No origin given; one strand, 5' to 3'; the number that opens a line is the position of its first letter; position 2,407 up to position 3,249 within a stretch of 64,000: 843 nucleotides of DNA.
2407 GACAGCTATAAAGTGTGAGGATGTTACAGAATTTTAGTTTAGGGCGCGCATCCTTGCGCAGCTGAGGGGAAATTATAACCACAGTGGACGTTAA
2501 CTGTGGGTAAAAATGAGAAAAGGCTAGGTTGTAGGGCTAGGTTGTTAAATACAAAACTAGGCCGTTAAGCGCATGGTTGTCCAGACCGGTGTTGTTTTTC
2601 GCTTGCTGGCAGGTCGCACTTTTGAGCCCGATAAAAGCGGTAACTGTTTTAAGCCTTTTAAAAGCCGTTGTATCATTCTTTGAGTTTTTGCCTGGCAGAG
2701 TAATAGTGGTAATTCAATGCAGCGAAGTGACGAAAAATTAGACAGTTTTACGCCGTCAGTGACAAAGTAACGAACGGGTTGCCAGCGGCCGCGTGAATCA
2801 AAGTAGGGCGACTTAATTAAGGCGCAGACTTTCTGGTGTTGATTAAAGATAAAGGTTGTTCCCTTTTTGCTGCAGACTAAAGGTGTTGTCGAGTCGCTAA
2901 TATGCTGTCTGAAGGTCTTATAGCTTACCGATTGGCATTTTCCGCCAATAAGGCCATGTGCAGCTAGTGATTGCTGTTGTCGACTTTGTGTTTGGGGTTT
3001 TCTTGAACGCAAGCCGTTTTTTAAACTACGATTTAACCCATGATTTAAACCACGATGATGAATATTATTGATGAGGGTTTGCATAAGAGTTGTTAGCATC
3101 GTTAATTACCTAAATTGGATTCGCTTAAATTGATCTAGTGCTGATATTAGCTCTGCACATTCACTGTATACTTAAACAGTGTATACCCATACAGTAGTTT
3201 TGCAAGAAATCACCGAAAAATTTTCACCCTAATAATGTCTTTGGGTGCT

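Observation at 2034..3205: Unassignable 180-aa basic protein behind two overlapping LexA boxes, a candidate novel SOS effector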

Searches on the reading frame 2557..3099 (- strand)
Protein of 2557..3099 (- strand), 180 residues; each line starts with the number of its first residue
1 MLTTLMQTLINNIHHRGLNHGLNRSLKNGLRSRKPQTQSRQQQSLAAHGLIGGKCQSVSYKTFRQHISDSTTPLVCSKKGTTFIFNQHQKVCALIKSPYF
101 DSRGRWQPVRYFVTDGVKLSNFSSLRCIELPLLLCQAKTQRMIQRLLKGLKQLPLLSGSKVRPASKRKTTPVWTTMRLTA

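Call 3: search_protein_families(library=pfam, proteins=[window:2557-3099:-], max_evalue=1)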
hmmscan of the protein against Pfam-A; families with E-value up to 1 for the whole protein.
window:2557-3099:- (180 aa): 0 families

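Call 4: search_protein_families(library=ncbifam, proteins=[window:2557-3099:-], max_evalue=1)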
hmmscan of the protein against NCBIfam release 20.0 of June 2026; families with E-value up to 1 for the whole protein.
window:2557-3099:- (180 aa): 0 families

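Call 6: find_homologous_proteins(query=window:2557-3099:-, max_evalue=0.001)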
Query window:2557-3099:- (180 aa): 16 proteins with E <= 0.001 among 52 candidates.
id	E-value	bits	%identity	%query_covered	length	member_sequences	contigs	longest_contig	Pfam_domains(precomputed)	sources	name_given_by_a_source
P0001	5.4e-115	399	100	100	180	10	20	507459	-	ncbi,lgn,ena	-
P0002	1.8e-84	299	77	100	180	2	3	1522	-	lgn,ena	-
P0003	2.8e-79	283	77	100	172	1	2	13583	-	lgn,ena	-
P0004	2.3e-76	273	73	100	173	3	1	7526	-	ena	-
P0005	3.1e-59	217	64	100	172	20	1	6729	-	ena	-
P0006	1.3e-57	212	61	100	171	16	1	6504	-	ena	-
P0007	7.9e-57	210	61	100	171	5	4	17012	-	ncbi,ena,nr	ncbi:MAG: hypothetical protein P8O99_03615 [Pseudomonadales bacterium]|nr:hypothetical protein [Pseu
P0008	1.2e-55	206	62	100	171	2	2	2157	-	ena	-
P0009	4.8e-55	204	63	98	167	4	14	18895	-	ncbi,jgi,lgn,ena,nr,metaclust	ncbi:MAG: hypothetical protein HOO01_07070 [Cellvibrionales bacterium]|jgi:AraC-like DNA-binding pro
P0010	3.4e-53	198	59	100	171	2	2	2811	-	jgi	-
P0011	5.9e-53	197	59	100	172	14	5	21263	-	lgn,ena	-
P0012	2.4e-52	195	62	82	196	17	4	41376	-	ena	-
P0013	1.4e-50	189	59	82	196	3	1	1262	-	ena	-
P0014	1.8e-36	143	49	94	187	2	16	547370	-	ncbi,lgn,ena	-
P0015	1.6e-35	140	63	64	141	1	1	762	-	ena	-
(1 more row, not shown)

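Call 7: search_protein_families(library=phrogs, proteins=[window:2557-3099:-], max_evalue=1)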
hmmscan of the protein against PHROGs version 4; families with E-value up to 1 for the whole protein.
window:2557-3099:- (180 aa): 0 families

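Call 11: search_solved_structures(query=A1, max_evalue=10, show_alignments=2)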
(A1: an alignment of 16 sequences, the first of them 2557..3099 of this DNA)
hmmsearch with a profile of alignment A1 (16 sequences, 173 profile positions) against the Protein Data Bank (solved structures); distinct sequences matched with E-value up to 10: 0.

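Call 12: find_encoding_contigs(protein=P0014, flank=5000, max_places=3)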
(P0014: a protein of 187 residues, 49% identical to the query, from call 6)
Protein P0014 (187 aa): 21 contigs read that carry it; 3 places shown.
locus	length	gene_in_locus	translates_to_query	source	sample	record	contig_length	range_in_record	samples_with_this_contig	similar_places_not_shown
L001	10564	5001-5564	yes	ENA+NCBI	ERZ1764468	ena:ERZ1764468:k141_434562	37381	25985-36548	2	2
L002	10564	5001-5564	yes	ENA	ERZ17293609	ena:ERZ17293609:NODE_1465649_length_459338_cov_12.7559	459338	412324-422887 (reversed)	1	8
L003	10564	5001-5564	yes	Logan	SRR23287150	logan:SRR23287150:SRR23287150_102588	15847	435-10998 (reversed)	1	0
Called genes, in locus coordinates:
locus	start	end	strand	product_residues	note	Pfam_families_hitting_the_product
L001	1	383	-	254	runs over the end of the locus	PF13192:Thioredoxin_3 (faint), PF01323:DSBA (weak)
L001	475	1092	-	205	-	PF13442:Cytochrome_CBB3 (faint), PF00034:Cytochrom_C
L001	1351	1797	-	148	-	PF13442:Cytochrome_CBB3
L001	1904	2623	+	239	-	PF03193:RsgA_GTPase (faint), PF01926:MMR_HSR1, PF02421:FeoB_N (faint)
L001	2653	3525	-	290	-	PF00296:Bac_luciferase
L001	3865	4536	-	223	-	PF13441:Gly-zipper_YMGG, PF05433:Rick_17kDa_Anti, PF13436:Gly-zipper_OmpA (faint), PF13488:Gly-zipper_Omp, PF00691:OmpA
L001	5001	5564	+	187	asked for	-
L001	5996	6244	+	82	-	-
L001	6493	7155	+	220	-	PF00702:Hydrolase, PF13419:HAD_2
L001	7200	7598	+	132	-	PF01479:S4, PF28601:HSP15_C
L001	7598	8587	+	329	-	PF01430:HSP33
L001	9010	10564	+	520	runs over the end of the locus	PF01293:PEPCK_ATP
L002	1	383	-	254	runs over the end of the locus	PF13192:Thioredoxin_3 (faint), PF01323:DSBA (weak)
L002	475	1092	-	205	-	PF13442:Cytochrome_CBB3 (faint), PF00034:Cytochrom_C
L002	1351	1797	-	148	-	PF13442:Cytochrome_CBB3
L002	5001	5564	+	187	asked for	-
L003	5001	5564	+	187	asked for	-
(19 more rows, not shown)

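Call 13: find_encoding_contigs(protein=P0009, flank=5000, max_places=3)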
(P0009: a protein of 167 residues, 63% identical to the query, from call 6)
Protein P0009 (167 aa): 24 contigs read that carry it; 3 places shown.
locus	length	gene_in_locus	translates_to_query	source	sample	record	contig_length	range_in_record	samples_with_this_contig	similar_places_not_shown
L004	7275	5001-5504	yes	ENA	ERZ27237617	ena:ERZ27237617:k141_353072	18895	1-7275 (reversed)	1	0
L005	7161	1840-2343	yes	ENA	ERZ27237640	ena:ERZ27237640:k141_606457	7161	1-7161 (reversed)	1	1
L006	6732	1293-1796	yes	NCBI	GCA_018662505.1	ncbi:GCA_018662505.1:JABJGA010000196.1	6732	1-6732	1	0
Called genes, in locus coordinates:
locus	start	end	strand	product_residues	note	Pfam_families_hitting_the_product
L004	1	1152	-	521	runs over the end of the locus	PF20975:DGCcoil, PF00990:GGDEF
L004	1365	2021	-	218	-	PF01323:DSBA (weak)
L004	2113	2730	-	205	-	PF13442:Cytochrome_CBB3 (faint), PF00034:Cytochrom_C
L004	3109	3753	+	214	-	PF03193:RsgA_GTPase (faint), PF01926:MMR_HSR1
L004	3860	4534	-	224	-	PF13441:Gly-zipper_YMGG, PF05433:Rick_17kDa_Anti, PF13488:Gly-zipper_Omp, PF00691:OmpA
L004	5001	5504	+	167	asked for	-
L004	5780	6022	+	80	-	-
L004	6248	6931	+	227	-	PF00702:Hydrolase, PF13419:HAD_2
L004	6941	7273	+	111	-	?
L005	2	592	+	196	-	PF03193:RsgA_GTPase (faint), PF01926:MMR_HSR1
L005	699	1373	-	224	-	PF13441:Gly-zipper_YMGG, PF05433:Rick_17kDa_Anti, PF13488:Gly-zipper_Omp, PF00691:OmpA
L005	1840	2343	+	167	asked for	-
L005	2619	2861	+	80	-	-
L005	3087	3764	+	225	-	PF00702:Hydrolase, PF13419:HAD_2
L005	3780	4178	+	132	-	PF01479:S4, PF28601:HSP15_C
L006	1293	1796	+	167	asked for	-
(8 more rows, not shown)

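Call 14: find_encoding_contigs(protein=P0012, flank=5000, max_places=2)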
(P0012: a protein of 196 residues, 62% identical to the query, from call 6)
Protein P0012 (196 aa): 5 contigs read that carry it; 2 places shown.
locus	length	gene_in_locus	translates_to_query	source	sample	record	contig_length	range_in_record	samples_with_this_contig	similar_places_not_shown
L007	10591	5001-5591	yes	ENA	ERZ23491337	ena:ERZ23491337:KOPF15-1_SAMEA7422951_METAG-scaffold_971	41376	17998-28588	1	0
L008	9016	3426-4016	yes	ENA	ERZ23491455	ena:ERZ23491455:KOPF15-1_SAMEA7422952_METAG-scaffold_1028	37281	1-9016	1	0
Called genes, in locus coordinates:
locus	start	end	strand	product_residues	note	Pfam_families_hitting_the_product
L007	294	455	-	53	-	-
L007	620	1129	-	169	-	PF00990:GGDEF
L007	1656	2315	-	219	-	PF01323:DSBA (weak)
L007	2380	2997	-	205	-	PF13442:Cytochrome_CBB3 (faint), PF00034:Cytochrom_C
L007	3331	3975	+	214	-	PF03193:RsgA_GTPase (faint), PF01926:MMR_HSR1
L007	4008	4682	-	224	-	PF13441:Gly-zipper_YMGG, PF05433:Rick_17kDa_Anti, PF13488:Gly-zipper_Omp, PF00691:OmpA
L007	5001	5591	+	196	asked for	-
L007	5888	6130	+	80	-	-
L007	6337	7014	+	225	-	PF00702:Hydrolase, PF13419:HAD_2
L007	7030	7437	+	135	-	PF01479:S4, PF28601:HSP15_C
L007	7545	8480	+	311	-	PF01430:HSP33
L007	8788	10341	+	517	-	PF01293:PEPCK_ATP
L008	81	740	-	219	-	PF01323:DSBA (weak)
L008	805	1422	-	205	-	PF13442:Cytochrome_CBB3 (faint), PF00034:Cytochrom_C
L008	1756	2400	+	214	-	PF03193:RsgA_GTPase (faint), PF01926:MMR_HSR1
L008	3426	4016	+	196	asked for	-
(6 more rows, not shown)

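Call 17: find_related_loci(query=A1, collection=genome_contigs, flank=3000)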
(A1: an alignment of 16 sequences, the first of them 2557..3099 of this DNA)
Query A1 (180 aa) in genome_contigs; peptide patterns used: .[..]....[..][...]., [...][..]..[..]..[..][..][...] (x = any residue, [..] = any of these).
18 stretches matched a pattern; 6 encode a relative of the query (tblastn E <= 1e-3); 6 distinct loci.
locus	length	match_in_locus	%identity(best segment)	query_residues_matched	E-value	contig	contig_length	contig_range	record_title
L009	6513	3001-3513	64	1-180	2e-68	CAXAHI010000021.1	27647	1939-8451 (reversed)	MAG TPA_asm: uncultured Gammaproteobacteria bacterium isolate ERR3525247_concoct_80 genome assembly, contig: ERZ22156396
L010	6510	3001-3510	62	1-180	7e-66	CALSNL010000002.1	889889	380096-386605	MAG: uncultured Pseudomonadales bacterium isolate AB_MB238 genome assembly, contig: contig_2526_AB_MB238, whole genome s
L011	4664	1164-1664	63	5-180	4e-63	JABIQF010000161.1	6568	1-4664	MAG: Cellvibrionales bacterium isolate SI072_bin135 k141_322627, whole genome shotgun sequence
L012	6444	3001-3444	61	33-180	1e-57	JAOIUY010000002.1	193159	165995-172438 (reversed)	Pseudomonadales bacterium isolate AM-377-L22 AM-377-L22_NODE_2, whole genome shotgun sequence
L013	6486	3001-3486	49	11-180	1e-42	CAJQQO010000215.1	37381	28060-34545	MAG: uncultured Pseudomonadales bacterium isolate 3_20180511_Bin_20180511_Bin_6 genome assembly, contig: c_000002901243,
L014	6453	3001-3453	37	36-180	4e-26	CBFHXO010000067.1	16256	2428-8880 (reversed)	MAG: Pseudomonadales bacterium isolate Co_bin_195_indper genome assembly, contig: Co_bin_195_indper_c67, whole genome sh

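Call 18: predict_structure(alignment_id=A1)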
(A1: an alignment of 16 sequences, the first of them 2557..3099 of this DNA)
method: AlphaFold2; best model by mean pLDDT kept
length: 180 residues; sequences in the alignment: 16
mean_pLDDT: 46.7   pTM: 0.28
mean pLDDT of the five models: 46.7, 46.7, 46.1, 44.1, 41.6
residues with pLDDT >= 90: 0; 70-90: 1; 50-70: 72; < 50: 107
segments of 3 or more residues with pLDDT < 50: 1-54, 115-137, 152-180
pLDDT, mean of each block of 10 residues (from residue 1): 40 37 32 39 45 52 58 55 59 57 64 48 40 47 57 40 41 30
secondary structure, 60 per line:
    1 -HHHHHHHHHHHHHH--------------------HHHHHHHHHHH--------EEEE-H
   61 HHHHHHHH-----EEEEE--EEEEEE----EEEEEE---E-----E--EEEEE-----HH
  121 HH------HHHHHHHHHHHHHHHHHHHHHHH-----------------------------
elements in order: H2-15 H36-46 E55-58 H60-68 E74-78 E81-86 E91-96 E109-113 H119-122 H129-151

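Call 19: search_protein_representatives(alignment_id=A1)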
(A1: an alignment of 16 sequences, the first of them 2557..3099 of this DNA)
Query: 16 sequences, 173 profile positions. Proteins with E-value up to 0.001 (for the whole library): 29; up to 1e-10: 10; up to 1e-30: 5. The best 29 are listed.
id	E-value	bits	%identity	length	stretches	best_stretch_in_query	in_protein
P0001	6.2e-85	299.5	-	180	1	2-173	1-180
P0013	6.8e-80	283.1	-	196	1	1-173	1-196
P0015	7.8e-63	227.6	-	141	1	6-138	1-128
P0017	1.1e-43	165.2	-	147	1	32-173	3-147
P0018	6.7e-32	126.9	-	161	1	26-173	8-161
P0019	1.6e-25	106.1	-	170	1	29-173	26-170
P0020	6.5e-24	100.8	-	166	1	42-173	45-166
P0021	2.1e-22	95.9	-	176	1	25-173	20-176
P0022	3.0e-18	82.4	-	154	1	27-172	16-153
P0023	4.9e-14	68.7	-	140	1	46-173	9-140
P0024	5.5e-10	55.5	-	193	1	48-172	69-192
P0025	2.8e-08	49.9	-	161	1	17-173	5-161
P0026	1.5e-07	47.5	-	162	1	47-173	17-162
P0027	3.3e-06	43.2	-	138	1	46-172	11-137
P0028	3.8e-06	43.0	-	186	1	68-173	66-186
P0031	4.3e-05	39.6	-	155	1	32-172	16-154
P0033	6.2e-05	39.1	-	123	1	48-106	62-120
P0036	2.0e-04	37.4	-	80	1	49-108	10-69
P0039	3.1e-04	36.8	-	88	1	45-112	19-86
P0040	5.0e-04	36.1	-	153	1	47-172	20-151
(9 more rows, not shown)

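Call 23: search_protein_families(library=pfam, alignment_id=A3, max_evalue=1)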
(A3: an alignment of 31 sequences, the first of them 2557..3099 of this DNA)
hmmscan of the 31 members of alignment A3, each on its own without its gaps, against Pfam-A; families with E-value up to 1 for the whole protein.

A. member 1, window:2557-3099:- (180 aa): 0 families

B. families by the number of members that match (of 31 scanned): 14 families
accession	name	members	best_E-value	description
PF18341.7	PSA_CBD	1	0.024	PSA endolysin C-terminal cell wall binding domain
PF13811.11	DUF4186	1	0.03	Domain of unknown function (DUF4186)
PF05517.18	p25-alpha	1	0.062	p25-alpha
PF07469.18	DUF1518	1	0.076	Nuclear receptor coactivator, DUF1518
PF21632.3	MOV-10_N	1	0.078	Helicase MOV-10, N-terminal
PF08398.15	Phospholip_A2_4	1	0.079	Phospholipase A2-like domain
PF15409.12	PH_8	1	0.089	Pleckstrin homology domain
PF10341.16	TPP1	1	0.095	Shelterin complex subunit, TPP1/ACD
PF09676.15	TraV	1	0.098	Type IV conjugative transfer system lipoprotein (TraV)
PF25525.1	Ubiquitin_PRKD1_N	1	0.11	Serine/threonine-protein kinase D1-like, ubiquitin-like domain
PF17858.6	Defensin_int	1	0.13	Platypus intermediate defensin-like peptide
PF11768.14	Frtz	1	0.13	WD repeat-containing and planar cell polarity effector protein Fritz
PF13450.12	NAD_binding_8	1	0.13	NAD(P)-binding Rossmann-like domain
PF20281.3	CTD5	1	0.24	C-terminal domain 5 of the ABC-three component (ABC-3C) systems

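Call 24: search_solved_structures(query=A3, max_evalue=10, show_alignments=2)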
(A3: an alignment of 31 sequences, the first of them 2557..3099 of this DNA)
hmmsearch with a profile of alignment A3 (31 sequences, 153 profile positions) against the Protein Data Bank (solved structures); distinct sequences matched with E-value up to 10: 1.
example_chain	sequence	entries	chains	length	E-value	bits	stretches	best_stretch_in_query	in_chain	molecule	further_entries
1wlm_A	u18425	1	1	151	1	12.7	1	17-52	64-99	Protein CGI-38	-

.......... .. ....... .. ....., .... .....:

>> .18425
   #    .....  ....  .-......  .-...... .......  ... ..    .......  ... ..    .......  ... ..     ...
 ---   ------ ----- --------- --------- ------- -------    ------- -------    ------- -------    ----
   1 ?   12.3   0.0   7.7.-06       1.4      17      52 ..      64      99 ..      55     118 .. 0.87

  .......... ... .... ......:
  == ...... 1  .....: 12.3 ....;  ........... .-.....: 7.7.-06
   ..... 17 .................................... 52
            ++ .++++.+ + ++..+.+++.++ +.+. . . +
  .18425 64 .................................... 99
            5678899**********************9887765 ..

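Call 26: find_homologous_proteins(query=A3, max_evalue=0.001)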
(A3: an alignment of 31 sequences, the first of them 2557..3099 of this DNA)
Query A3 (31 sequences) (180 aa, profile of the alignment): 21 proteins with E <= 0.001 among 1516 candidates.
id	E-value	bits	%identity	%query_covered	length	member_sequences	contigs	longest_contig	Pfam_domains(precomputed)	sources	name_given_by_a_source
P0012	3.6e-50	188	62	82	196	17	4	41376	-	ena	-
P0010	5.8e-50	187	59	100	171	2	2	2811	-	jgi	-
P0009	6.1e-50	187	63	98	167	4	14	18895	-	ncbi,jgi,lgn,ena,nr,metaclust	ncbi:MAG: hypothetical protein HOO01_07070 [Cellvibrionales bacterium]|jgi:AraC-like DNA-binding pro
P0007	8.8e-50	187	61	100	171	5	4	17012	-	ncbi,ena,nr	ncbi:MAG: hypothetical protein P8O99_03615 [Pseudomonadales bacterium]|nr:hypothetical protein [Pseu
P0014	1.2e-49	186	49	94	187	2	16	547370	-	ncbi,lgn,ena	-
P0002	1.3e-49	186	77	100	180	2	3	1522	-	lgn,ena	-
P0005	1.4e-49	186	64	100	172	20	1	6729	-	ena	-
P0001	3.2e-49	185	100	100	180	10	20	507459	-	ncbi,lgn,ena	-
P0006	6.9e-49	184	61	100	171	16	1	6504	-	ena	-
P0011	1.5e-48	183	59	100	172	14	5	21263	-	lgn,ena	-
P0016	9.5e-48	180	48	94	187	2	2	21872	-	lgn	-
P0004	1.0e-47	180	73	100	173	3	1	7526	-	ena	-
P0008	1.7e-47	179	62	100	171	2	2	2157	-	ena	-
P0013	4.1e-47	178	59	82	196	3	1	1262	-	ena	-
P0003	1.2e-43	167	77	100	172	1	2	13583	-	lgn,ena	-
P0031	3.9e-31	126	24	78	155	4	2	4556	-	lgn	-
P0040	2.9e-25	107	26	71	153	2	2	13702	-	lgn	-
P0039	1.0e-19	89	25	35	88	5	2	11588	-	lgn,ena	-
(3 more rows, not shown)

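Call 27: find_encoding_contigs(protein=P0040, flank=5000, max_places=2)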
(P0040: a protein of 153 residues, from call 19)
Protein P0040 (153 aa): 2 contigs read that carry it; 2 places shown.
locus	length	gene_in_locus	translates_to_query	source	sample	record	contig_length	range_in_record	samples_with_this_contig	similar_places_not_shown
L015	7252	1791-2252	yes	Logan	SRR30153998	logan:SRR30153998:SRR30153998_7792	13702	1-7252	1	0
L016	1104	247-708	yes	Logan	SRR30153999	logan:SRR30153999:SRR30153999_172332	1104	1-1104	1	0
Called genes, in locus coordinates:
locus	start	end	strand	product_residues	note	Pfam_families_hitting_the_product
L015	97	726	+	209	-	PF02421:FeoB_N (weak), PF01926:MMR_HSR1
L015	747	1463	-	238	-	PF13441:Gly-zipper_YMGG, PF05433:Rick_17kDa_Anti, PF13436:Gly-zipper_OmpA (faint), PF13488:Gly-zipper_Omp, PF00691:OmpA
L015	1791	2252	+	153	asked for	-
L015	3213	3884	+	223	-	PF00702:Hydrolase, PF13419:HAD_2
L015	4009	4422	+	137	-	PF01479:S4, PF28601:HSP15_C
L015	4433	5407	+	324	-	PF01430:HSP33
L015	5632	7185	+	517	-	PF01293:PEPCK_ATP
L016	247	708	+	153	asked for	-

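Call 28: find_encoding_contigs(protein=P0039, flank=5000, max_places=2)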
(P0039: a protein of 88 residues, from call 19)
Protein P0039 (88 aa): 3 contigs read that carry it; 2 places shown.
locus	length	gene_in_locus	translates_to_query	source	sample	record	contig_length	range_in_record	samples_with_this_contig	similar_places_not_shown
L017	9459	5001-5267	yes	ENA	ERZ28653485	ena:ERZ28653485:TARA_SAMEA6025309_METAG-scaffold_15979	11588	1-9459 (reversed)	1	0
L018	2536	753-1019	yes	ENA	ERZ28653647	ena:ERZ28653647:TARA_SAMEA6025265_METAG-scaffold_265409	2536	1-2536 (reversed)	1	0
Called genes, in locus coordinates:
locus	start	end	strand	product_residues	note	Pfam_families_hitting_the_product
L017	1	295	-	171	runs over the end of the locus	PF00383:dCMP_cyt_deam_1, PF14437:MafB19-deam, PF14439:Bd3614-deam (weak)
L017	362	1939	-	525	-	PF00117:GATase, PF07722:Peptidase_C26 (weak), PF02540:NAD_synthase, PF00958:GMP_synt_C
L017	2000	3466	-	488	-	PF00478:IMPDH, PF00571:CBS, PF03060:NMO (weak), PF01070:FMN_dh (weak)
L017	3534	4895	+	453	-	PF13742:tRNA_anti_2, PF01336:tRNA_anti-codon, PF02601:Exonuc_VII_L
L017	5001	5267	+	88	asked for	-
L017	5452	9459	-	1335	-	?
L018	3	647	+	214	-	?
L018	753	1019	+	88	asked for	-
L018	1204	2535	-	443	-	?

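Call 29: find_encoding_contigs(protein=P0031, flank=5000, max_places=2)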
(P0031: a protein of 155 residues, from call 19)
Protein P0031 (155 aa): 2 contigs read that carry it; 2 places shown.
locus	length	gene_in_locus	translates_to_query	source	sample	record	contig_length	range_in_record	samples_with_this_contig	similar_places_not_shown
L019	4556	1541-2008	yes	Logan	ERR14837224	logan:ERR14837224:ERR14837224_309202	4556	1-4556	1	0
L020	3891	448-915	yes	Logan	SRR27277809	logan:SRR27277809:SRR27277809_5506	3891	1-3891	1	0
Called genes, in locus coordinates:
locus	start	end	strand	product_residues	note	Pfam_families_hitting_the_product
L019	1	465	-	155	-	?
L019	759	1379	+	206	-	PF03193:RsgA_GTPase (faint), PF01926:MMR_HSR1, PF02421:FeoB_N (weak)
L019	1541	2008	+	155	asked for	-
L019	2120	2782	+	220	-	PF00702:Hydrolase, PF13419:HAD_2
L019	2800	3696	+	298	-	PF01430:HSP33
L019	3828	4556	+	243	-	?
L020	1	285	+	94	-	?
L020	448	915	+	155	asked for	-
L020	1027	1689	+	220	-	PF00702:Hydrolase, PF13419:HAD_2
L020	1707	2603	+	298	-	PF01430:HSP33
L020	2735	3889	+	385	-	?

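Call 36: predict_structure(alignment_id=A3)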
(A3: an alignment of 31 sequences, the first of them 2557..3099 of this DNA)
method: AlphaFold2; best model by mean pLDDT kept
length: 180 residues; sequences in the alignment: 31
mean_pLDDT: 78.8   pTM: 0.62
mean pLDDT of the five models: 78.8, 76.5, 76.0, 74.9, 74.5
residues with pLDDT >= 90: 78; 70-90: 40; 50-70: 55; < 50: 7
segments of 3 or more residues with pLDDT < 50: 19-21
pLDDT, mean of each block of 10 residues (from residue 1): 62 52 55 69 78 90 94 90 93 95 95 92 88 91 94 69 58 53
secondary structure, 60 per line:
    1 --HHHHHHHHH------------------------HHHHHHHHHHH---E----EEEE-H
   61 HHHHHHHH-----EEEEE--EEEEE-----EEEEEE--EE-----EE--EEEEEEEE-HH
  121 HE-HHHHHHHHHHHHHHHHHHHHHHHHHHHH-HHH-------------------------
elements in order: H3-11 H36-46 E55-58 H60-68 E74-78 E81-85 E91-96 E110-117 H124-151
